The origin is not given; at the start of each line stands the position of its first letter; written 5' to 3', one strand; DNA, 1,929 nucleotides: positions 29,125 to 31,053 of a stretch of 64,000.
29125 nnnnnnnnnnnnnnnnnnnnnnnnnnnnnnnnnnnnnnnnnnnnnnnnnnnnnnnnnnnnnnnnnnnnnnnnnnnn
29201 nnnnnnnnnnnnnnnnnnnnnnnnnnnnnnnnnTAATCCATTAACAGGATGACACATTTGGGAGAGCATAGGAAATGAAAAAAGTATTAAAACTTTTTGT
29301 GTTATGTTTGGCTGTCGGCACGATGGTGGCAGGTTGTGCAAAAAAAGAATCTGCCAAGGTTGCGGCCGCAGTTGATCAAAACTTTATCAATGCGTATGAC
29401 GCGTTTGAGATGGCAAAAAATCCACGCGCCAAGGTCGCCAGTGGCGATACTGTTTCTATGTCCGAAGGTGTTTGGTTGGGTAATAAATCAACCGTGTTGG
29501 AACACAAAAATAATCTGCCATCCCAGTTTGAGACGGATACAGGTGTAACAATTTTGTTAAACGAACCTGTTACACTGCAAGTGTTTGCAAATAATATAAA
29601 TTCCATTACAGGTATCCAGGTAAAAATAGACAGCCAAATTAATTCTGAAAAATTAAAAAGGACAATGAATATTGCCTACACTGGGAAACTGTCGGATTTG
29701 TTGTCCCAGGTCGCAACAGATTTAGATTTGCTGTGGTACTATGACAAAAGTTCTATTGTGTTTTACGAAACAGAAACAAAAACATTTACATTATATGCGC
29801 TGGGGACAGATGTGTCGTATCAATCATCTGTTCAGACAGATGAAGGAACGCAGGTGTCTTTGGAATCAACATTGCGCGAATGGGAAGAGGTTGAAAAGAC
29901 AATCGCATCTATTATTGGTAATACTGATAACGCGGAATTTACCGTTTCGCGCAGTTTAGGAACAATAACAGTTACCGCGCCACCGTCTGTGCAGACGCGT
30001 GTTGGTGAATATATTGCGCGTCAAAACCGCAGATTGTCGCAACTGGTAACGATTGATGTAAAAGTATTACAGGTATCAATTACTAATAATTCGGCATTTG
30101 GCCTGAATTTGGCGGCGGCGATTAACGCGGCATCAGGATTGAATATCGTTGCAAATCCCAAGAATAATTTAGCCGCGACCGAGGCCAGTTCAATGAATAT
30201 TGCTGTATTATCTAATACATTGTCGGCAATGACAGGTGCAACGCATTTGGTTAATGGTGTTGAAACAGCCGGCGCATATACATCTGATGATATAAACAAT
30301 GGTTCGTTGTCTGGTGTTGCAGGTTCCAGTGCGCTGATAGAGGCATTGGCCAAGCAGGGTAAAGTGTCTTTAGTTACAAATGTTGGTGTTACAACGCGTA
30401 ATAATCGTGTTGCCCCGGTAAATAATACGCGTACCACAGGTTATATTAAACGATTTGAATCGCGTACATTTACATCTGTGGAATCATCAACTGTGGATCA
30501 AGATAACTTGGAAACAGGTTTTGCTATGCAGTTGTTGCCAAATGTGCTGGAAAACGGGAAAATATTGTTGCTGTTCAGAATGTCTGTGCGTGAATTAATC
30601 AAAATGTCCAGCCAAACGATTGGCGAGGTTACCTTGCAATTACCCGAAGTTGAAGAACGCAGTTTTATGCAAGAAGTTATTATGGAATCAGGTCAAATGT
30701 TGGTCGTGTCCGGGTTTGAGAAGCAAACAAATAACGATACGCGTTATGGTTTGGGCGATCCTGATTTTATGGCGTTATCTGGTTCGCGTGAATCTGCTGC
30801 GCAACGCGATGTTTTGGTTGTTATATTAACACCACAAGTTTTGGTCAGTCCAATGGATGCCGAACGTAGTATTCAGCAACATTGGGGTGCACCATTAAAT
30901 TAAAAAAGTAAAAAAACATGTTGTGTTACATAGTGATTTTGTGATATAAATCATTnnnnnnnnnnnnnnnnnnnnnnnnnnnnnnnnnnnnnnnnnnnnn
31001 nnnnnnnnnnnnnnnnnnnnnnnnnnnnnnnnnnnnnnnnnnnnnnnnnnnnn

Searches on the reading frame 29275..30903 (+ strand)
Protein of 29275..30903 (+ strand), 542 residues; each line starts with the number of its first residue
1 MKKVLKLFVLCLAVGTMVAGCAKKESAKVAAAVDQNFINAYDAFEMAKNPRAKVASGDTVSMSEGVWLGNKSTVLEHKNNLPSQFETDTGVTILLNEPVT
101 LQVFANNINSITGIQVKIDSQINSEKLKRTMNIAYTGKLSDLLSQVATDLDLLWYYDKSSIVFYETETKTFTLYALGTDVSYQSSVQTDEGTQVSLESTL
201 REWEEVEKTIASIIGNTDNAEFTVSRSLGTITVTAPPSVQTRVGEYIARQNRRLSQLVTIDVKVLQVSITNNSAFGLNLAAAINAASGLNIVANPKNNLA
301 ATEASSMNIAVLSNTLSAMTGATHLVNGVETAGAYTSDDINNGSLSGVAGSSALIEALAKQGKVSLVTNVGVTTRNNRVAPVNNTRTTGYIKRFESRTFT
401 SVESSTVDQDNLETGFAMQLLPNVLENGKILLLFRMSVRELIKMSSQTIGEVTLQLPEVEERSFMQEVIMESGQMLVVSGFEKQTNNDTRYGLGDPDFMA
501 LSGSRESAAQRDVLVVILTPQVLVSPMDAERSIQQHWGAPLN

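Call 10: search_protein_families(library=pfam, proteins=[window:29275-30903:+], max_evalue=0.01)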
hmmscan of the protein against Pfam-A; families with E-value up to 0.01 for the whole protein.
window:29275-30903:+ (542 aa): 1 family
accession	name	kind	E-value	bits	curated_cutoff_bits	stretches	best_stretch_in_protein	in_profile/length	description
PF00263.26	Secretin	-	3.2e-13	50.1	27.5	1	357-523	1-168/169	Bacterial type II and III secretion system protein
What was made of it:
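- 29275..30903 (+): PilN-like type IVb secretin lipoprotein (lipobox VAGC at residues 18-21). Pfam Secretin 50.1 bits (call 10).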

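Call 40: find_related_loci(query=window:29275-30900:+, collection=metagenome_contigs, flank=10000)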
Query window:29275-30900:+ (542 aa) in metagenome_contigs; peptide patterns used: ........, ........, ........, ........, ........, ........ (x = any residue, [..] = any of these).
271 stretches matched a pattern; 188 encode a relative of the query (tblastn E <= 1e-3); the best 80 are kept; 80 distinct loci.
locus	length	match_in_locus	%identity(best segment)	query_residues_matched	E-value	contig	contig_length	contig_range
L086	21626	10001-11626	88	1-542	0e+0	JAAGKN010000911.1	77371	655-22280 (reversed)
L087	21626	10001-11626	86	1-542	0e+0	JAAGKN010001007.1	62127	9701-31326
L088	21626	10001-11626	86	1-542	0e+0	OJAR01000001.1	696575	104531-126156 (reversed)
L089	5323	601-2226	84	1-542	0e+0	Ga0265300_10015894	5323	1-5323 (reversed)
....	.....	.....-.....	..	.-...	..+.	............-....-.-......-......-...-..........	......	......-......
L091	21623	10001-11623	85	1-542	0e+0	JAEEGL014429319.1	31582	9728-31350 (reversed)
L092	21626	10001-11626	84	1-542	0e+0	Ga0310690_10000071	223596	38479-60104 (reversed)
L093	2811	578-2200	84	1-541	0e+0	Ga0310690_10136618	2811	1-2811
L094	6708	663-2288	85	1-542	0e+0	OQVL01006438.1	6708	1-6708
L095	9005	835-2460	84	1-542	0e+0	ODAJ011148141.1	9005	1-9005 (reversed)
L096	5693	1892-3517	85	1-542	0e+0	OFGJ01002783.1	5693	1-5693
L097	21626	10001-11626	85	1-542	0e+0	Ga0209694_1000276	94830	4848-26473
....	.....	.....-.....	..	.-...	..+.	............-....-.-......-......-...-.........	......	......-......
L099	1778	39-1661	85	4-542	0e+0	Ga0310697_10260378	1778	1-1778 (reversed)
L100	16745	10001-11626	85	1-542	0e+0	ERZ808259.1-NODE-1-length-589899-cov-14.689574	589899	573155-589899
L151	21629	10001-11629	79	1-542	0e+0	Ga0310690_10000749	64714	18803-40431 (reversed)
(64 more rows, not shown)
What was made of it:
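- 29275..30903 (+): 75-88% identical in 80 metagenomic loci (call 40).
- The secretin is conserved at 75-88% (call 40).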

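Call 43: find_homologous_proteins(query=L151:18927-20174:+, max_evalue=0.00001)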
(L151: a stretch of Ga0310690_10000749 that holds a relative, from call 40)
Query L151:18927-20174:+ (416 aa): 867 proteins with E <= 0.00001 among 5592 candidates; the best 120 are listed.
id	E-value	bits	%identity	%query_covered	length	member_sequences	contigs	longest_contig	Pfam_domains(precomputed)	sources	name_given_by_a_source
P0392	2.4e-274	927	100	100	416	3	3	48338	PF06864.18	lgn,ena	-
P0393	1.2e-226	770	81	100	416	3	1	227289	PF06864.18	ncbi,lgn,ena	-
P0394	1.4e-226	770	80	100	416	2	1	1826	PF06864.18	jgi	-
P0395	2.3e-224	763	79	100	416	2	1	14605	PF06864.18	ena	-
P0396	5.0e-223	758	79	100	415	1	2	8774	PF06864.18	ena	-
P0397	1.1e-221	754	78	100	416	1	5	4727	PF06864.18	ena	-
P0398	1.7e-221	753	79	100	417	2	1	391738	PF06864.18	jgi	jgi:hypothetical protein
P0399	2.8e-221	752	78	100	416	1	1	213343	PF06864.18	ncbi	-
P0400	3.6e-221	752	77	100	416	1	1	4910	PF06864.18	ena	-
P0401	1.2e-220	750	78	100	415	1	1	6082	PF06864.18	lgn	-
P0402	3.9e-220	749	78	100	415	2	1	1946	PF06864.18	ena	-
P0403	5.1e-220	748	77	100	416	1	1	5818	PF06864.18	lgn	-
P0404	9.6e-220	747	77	100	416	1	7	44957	PF06864.18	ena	-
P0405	1.2e-219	747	76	100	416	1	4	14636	PF06864.18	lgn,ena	-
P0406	1.5e-219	747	77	100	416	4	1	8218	PF06864.18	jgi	-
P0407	3.0e-219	746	78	100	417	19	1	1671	PF06864.18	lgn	-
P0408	5.1e-219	745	77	100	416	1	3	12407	PF06864.18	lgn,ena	-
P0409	5.2e-219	745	78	100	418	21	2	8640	PF06864.18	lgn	-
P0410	3.7e-218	742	77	100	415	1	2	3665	PF06864.18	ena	-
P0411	4.1e-218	742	78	100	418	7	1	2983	PF06864.18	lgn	-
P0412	6.4e-218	741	76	100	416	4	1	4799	PF06864.18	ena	-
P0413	1.3e-217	740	77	100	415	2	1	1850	PF06864.18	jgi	-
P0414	2.4e-217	739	76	100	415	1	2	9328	PF06864.18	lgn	-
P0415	6.3e-217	738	78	100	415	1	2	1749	PF06864.18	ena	-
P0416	1.5e-216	737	76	100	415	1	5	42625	PF06864.18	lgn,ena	-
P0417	2.2e-216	736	77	100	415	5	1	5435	PF06864.18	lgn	-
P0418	2.7e-216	736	76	100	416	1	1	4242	PF06864.18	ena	-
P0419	1.7e-214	730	77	100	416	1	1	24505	PF06864.18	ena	-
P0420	3.8e-214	729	75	100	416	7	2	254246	PF06864.18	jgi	-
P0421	4.2e-214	729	75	100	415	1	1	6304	PF06864.18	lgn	-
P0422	5.3e-214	728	75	100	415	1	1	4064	PF06864.18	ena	-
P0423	6.2e-214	728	77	100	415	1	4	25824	PF06864.18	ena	-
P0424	1.4e-213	727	75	100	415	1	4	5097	PF06864.18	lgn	-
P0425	5.2e-213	725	76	100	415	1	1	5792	PF06864.18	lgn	-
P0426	8.3e-212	721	75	100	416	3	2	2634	PF06864.18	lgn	-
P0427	2.2e-211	720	76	100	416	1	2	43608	PF06864.18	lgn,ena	-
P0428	8.1e-211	718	76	100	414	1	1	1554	PF06864.18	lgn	-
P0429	9.6e-210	714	75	100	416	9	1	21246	PF06864.18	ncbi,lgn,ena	-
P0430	3.7e-209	713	74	100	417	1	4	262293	PF06864.18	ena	-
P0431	2.5e-207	707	73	100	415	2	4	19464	PF06864.18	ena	-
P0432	6.0e-207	705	72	100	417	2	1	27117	PF06864.18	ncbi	-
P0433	3.2e-206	703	74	100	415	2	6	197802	PF06864.18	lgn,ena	-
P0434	1.9e-198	677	70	100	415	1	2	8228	PF06864.18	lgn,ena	-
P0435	7.6e-194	662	79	88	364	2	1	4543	PF06864.18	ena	-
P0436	1.0e-189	649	68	100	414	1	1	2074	PF06864.18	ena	-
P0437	1.2e-188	645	68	100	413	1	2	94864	PF06864.18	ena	-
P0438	1.4e-187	642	68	100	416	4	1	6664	PF06864.18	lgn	-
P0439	2.1e-186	638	68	100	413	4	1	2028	PF06864.18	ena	-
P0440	2.2e-186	638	67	100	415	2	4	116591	PF06864.18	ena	-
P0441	2.8e-186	637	66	100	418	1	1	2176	PF06864.18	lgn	-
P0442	3.6e-186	637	67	100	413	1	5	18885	PF06864.18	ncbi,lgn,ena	-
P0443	6.1e-184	630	66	100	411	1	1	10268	PF06864.18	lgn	-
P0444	8.1e-184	629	67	100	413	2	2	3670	PF06864.18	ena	-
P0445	8.2e-184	629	66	100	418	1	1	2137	PF06864.18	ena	-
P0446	9.9e-184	629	65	100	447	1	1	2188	PF06864.18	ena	-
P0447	1.9e-183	628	65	100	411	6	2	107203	PF06864.18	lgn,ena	-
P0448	2.0e-183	628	66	100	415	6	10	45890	PF06864.18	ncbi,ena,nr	ncbi:MAG: type 4b pilus protein PilO2 [Alphaproteobacteria bacterium]|nr:type 4b pilus protein PilO2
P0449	4.6e-183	627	67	100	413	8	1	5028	PF06864.18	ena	-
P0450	1.7e-182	625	65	100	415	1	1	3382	PF06864.18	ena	-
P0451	2.1e-182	624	66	100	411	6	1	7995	PF06864.18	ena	-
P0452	2.1e-181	621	65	100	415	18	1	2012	PF06864.18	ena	-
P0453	2.8e-180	617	64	100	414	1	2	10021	PF06864.18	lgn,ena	-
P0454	6.2e-180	616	65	100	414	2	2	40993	PF06864.18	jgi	-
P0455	4.3e-179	614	65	100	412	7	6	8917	PF06864.18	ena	-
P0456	1.9e-178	611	64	100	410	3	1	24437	PF06864.18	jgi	-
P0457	3.4e-178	611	63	100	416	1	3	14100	PF06864.18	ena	-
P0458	9.8e-178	609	63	100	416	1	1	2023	PF06864.18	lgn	-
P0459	1.2e-177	609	63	100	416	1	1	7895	PF06864.18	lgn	-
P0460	1.9e-177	608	64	100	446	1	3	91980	PF06864.18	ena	-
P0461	1.6e-176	605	64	100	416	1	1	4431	PF06864.18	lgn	-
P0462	2.5e-176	604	63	100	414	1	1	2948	PF06864.18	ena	-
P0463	5.9e-176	603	63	100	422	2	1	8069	PF06864.18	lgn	-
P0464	8.2e-176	603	66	95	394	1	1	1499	PF06864.18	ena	-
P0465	1.2e-175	602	61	100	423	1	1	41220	PF06864.18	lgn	-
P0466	1.2e-175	602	63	100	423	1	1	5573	PF06864.18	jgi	jgi:hypothetical protein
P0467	5.4e-175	600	63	100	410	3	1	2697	PF06864.18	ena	-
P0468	6.5e-175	600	62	100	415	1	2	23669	PF06864.18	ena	-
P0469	1.9e-174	598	63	100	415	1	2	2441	PF06864.18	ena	-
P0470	3.3e-174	597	63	100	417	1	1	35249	PF06864.18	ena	-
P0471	1.4e-173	595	63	100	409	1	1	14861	PF06864.18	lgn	-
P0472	2.2e-173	595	64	100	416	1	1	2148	PF06864.18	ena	-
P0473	7.2e-173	593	64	100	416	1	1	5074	PF06864.18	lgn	-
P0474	1.2e-172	592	62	100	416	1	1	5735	PF06864.18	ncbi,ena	-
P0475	1.8e-172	592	61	100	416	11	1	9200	PF06864.18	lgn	-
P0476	2.0e-172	592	61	100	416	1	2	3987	PF06864.18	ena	-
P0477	6.7e-172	590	63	100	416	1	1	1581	PF06864.18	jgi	-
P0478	1.2e-171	589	62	100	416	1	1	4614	PF06864.18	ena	-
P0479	1.2e-171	589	62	100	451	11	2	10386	PF06864.18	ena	-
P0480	1.2e-171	589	63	100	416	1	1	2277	PF06864.18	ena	-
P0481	1.4e-171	589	62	100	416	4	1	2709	PF06864.18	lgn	-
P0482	2.3e-171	588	61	100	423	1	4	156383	PF06864.18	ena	-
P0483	6.0e-171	587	62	100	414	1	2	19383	PF06864.18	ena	-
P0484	9.3e-171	586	62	100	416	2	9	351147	PF06864.18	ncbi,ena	-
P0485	1.1e-170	586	61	100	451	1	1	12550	PF06864.18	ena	-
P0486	3.5e-170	584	62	100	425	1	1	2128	PF06864.18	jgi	-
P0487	3.5e-170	584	62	100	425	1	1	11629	PF06864.18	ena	-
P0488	5.6e-170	584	61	100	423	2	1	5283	PF06864.18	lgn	-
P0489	6.1e-170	583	61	100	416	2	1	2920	PF06864.18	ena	-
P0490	1.8e-169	582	60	100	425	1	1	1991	PF06864.18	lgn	-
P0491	4.8e-169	580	62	100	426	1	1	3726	PF06864.18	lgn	-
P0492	5.3e-169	580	61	100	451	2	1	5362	PF06864.18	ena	-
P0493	5.9e-169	580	61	100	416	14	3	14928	PF06864.18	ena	-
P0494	6.5e-169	580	61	100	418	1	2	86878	PF06864.18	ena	-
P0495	1.2e-168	579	60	100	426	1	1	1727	PF06864.18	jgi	-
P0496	1.2e-168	579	60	100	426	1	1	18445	PF06864.18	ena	-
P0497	1.4e-168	579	61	100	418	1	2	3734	PF06864.18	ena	-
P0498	1.7e-168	579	62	100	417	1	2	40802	PF06864.18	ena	-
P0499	3.6e-168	578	62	100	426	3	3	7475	PF06864.18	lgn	-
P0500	4.9e-168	577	60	100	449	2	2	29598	PF06864.18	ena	-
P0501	5.1e-168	577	61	100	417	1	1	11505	PF06864.18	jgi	jgi:hypothetical protein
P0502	5.1e-168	577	60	100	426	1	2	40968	PF06864.18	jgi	jgi:hypothetical protein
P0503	5.4e-168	577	59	100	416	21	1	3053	PF06864.18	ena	-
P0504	8.8e-168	576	60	100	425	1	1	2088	PF06864.18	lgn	-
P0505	1.7e-167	575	61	100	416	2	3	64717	PF06864.18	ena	-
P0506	3.3e-167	574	61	100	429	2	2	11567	PF06864.18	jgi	-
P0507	4.4e-167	574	59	100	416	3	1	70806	PF06864.18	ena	-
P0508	1.2e-166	573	61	100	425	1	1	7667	PF06864.18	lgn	-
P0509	2.8e-166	571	61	100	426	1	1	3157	PF06864.18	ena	-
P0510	3.0e-166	571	60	100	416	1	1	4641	PF06864.18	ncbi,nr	ncbi:MAG: type 4b pilus protein PilO2 [Alphaproteobacteria bacterium]|nr:type 4b pilus protein PilO2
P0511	3.2e-166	571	61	100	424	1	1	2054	PF06864.18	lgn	-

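Call 44: find_encoding_contigs(protein=P0393, flank=10000, max_places=2)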
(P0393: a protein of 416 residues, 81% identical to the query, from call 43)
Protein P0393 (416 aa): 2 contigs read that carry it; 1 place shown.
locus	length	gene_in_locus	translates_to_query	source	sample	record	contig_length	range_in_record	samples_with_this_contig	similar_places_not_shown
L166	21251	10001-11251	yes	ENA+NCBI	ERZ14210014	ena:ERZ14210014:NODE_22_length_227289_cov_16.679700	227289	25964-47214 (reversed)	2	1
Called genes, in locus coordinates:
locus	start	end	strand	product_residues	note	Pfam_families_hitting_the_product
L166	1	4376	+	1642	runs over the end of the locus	PF01435:Peptidase_M48 (weak)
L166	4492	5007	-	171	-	-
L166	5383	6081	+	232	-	-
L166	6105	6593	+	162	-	-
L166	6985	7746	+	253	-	PF04028:DUF374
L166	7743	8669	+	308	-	PF02606:LpxK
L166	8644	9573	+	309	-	PF03331:LpxC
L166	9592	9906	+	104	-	-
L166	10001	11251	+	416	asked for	PF06864:PAP_PilO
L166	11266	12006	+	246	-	-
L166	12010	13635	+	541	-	PF00437:T2SSE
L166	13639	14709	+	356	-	PF00482:T2SSF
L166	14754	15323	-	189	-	-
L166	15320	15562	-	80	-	-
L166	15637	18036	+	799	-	PF02518:HATPase_c, PF00204:DNA_gyraseB, PF01751:Toprim, PF00986:DNA_gyraseB_C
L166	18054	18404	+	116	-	-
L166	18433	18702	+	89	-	-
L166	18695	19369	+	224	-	-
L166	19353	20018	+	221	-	PF03167:UDG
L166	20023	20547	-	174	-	PF09411:PagL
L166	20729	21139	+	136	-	-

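Call 45: find_encoding_contigs(protein=P0484, flank=10000, max_places=2)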
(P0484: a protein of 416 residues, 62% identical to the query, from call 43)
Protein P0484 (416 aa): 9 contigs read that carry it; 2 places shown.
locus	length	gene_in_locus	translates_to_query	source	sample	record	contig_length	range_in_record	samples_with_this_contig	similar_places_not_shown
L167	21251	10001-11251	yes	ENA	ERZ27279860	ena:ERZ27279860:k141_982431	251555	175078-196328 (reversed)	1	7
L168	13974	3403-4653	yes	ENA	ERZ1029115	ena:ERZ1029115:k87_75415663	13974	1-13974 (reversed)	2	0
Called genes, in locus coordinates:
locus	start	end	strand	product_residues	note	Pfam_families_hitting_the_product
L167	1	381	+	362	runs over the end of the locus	PF07429:Glyco_transf_56 (weak)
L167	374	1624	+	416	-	PF14397:ATPgrasp_ST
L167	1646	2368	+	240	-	PF08889:WbqC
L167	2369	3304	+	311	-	-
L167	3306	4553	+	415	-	PF21360:PylC-like_N (weak), PF13535:ATP-grasp_4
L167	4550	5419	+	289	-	PF01370:Epimerase, PF02719:Polysacc_synt_2 (faint), PF04321:RmlD_sub_bind, PF16363:GDP_Man_Dehyd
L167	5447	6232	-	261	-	-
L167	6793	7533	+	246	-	PF04028:DUF374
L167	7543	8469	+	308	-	PF02606:LpxK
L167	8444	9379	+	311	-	PF03331:LpxC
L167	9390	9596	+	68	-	-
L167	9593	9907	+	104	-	-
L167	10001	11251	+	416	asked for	PF06864:PAP_PilO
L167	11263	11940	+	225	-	-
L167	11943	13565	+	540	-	PF00437:T2SSE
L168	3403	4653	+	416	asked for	PF06864:PAP_PilO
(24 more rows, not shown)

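Call 55: find_encoding_contigs(protein=P0448, flank=10000, max_places=8)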
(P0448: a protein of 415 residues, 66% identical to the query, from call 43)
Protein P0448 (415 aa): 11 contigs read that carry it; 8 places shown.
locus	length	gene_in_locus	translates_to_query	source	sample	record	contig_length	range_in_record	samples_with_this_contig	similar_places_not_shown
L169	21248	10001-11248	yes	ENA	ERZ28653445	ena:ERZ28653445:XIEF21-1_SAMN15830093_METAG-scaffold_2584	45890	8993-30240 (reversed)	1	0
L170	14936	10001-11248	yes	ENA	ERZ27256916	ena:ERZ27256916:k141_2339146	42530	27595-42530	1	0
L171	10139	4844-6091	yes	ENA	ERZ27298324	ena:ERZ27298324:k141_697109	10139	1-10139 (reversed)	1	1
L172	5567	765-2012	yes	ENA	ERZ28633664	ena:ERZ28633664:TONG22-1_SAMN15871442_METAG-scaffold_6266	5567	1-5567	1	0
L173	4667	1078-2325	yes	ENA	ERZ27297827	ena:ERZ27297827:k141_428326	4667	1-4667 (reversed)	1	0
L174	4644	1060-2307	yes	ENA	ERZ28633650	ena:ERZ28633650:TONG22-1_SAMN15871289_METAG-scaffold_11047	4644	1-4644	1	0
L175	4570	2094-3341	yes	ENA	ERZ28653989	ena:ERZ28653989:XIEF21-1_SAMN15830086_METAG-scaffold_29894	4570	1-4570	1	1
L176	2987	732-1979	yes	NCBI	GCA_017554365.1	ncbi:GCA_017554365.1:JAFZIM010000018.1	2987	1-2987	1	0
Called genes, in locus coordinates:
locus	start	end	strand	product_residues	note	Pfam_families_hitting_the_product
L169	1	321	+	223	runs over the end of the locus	PF02348:CTP_transf_3, PF12804:NTP_transf_3 (weak)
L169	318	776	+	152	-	PF12710:HAD (faint), PF00702:Hydrolase, PF08282:Hydrolase_3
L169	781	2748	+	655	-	PF01501:Glyco_transf_8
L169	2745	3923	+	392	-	PF01501:Glyco_transf_8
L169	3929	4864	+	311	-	PF14393:DUF4422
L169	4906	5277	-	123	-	-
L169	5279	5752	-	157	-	PF18454:Mtd_N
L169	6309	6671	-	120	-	-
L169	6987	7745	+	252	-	PF04028:DUF374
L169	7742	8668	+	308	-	PF02606:LpxK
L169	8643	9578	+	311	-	PF03331:LpxC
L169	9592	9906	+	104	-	-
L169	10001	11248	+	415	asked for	PF06864:PAP_PilO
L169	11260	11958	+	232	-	-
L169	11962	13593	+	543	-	PF00437:T2SSE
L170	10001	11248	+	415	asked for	PF06864:PAP_PilO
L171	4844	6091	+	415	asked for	PF06864:PAP_PilO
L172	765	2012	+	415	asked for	PF06864:PAP_PilO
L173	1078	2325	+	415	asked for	PF06864:PAP_PilO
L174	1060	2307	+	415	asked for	PF06864:PAP_PilO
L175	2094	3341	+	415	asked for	PF06864:PAP_PilO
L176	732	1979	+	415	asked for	PF06864:PAP_PilO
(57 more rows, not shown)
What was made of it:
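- Enterousia-type relatives carry DUF374-lpxK-lpxC, a 104-aa lipoprotein, PilO2, a PilP-like protein, T2SSE and T2SSF (calls 44, 45, 55).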

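Call 56: list_cluster_members(proteins=[P0393, P0399, P0429, P0432, P0442, P0448, P0474, P0484, P0510])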
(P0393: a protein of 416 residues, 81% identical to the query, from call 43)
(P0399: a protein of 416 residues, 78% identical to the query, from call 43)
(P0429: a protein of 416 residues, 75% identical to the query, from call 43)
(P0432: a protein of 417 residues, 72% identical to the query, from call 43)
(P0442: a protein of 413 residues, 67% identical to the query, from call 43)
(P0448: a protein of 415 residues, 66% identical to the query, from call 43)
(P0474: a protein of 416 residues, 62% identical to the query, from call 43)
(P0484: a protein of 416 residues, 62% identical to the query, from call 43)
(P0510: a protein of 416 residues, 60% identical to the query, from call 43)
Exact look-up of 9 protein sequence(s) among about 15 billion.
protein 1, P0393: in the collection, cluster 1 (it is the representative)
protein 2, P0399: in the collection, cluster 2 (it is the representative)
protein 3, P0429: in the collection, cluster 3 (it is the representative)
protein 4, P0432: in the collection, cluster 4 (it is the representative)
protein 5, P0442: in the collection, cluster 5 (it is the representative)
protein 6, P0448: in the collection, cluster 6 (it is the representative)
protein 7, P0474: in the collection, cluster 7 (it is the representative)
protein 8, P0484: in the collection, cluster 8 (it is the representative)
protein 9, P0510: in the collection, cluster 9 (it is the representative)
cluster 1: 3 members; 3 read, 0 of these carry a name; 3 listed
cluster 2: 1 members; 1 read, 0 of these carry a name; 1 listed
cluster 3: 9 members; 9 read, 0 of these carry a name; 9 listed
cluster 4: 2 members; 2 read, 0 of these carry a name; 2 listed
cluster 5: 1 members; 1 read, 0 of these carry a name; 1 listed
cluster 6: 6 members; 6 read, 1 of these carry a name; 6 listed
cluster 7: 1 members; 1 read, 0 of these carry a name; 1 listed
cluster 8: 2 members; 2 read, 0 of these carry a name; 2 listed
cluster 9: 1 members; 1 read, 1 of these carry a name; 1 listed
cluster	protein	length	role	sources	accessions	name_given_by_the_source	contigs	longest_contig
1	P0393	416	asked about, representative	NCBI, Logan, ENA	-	-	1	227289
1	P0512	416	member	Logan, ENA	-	-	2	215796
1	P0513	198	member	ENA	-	-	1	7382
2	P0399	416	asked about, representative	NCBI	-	-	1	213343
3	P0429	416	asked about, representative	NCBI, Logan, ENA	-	-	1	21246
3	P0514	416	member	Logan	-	-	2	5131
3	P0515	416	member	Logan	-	-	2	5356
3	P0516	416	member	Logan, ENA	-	-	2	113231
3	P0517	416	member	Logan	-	-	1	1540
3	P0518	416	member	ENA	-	-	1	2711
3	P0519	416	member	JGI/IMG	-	-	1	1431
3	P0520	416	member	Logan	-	-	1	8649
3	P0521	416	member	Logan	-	-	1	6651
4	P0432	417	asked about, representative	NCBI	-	-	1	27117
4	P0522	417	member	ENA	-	-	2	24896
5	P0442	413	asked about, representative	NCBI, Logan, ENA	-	-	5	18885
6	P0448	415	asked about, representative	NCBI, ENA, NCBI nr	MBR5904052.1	MAG: type 4b pilus protein PilO2 [Alphaproteobacteria bacterium] | type 4b pilus protein PilO2 [Alphaproteobacteria bacterium]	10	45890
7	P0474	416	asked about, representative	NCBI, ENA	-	-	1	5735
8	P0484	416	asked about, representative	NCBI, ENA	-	-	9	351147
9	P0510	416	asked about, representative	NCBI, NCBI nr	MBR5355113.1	MAG: type 4b pilus protein PilO2 [Alphaproteobacteria bacterium] | type 4b pilus protein PilO2 [Alphaproteobacteria bacterium]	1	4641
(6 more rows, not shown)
